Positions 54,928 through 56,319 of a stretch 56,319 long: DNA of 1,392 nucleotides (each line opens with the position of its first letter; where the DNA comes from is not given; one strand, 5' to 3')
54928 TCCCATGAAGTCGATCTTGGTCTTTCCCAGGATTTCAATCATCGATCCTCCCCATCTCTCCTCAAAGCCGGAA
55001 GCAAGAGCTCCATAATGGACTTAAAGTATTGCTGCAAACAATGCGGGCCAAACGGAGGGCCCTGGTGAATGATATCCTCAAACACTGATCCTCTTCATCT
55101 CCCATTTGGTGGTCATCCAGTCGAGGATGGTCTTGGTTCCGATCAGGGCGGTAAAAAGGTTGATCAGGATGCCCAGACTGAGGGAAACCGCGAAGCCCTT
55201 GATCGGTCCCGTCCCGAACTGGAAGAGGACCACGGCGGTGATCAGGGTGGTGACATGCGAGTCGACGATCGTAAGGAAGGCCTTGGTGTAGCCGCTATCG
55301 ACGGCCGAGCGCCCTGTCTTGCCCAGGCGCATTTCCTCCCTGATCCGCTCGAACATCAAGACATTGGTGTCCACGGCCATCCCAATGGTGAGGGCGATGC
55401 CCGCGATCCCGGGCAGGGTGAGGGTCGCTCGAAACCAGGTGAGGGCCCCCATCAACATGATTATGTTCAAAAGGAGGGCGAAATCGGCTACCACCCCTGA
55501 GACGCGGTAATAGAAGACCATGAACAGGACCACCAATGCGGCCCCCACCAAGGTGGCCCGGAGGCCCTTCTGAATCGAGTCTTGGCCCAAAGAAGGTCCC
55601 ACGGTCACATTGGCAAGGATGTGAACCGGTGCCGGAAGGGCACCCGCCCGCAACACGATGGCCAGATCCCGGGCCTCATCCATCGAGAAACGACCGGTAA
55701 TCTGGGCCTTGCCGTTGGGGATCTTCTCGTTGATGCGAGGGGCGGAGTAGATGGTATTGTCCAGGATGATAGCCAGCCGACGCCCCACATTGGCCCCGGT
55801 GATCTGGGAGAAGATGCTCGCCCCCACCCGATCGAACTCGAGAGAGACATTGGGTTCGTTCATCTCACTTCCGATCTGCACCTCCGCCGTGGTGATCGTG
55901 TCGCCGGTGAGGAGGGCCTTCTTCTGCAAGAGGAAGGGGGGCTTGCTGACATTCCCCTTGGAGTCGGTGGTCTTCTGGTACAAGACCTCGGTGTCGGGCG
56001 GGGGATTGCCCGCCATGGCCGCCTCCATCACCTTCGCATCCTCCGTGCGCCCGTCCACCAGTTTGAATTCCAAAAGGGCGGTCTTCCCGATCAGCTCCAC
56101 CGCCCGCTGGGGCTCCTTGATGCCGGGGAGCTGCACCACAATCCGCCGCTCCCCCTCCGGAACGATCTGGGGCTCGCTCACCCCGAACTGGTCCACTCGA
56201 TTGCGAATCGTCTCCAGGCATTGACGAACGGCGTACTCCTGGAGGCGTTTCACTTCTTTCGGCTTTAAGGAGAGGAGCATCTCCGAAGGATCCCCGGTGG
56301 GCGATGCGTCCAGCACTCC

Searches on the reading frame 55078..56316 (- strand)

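Call 10: search_protein_families(library=pfam, proteins=[window:55078-56316:-], max_evalue=0.001)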
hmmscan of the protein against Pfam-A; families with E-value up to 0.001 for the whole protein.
window:55078-56316:- (412 aa): 4 families
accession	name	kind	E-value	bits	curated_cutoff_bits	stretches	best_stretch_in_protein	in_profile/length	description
PF22599.2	SecDF_P1_head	-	1.5e-38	131.6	27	1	122-229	8-114/114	SecDF, P1 head subdomain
PF21760.3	SecD_1st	-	8.1e-27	92.9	27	1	31-88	2-59/60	Protein translocase subunit SecDF, P1 domain, N-terminal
PF02355.23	SecD_SecF_C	-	1e-19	71.1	20.5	1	234-402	16-187/189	Protein export membrane protein SecD/SecF, C-terminal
PF03176.21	MMPL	-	4.3e-05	23.1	20.5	1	229-391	119-292/333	MMPL family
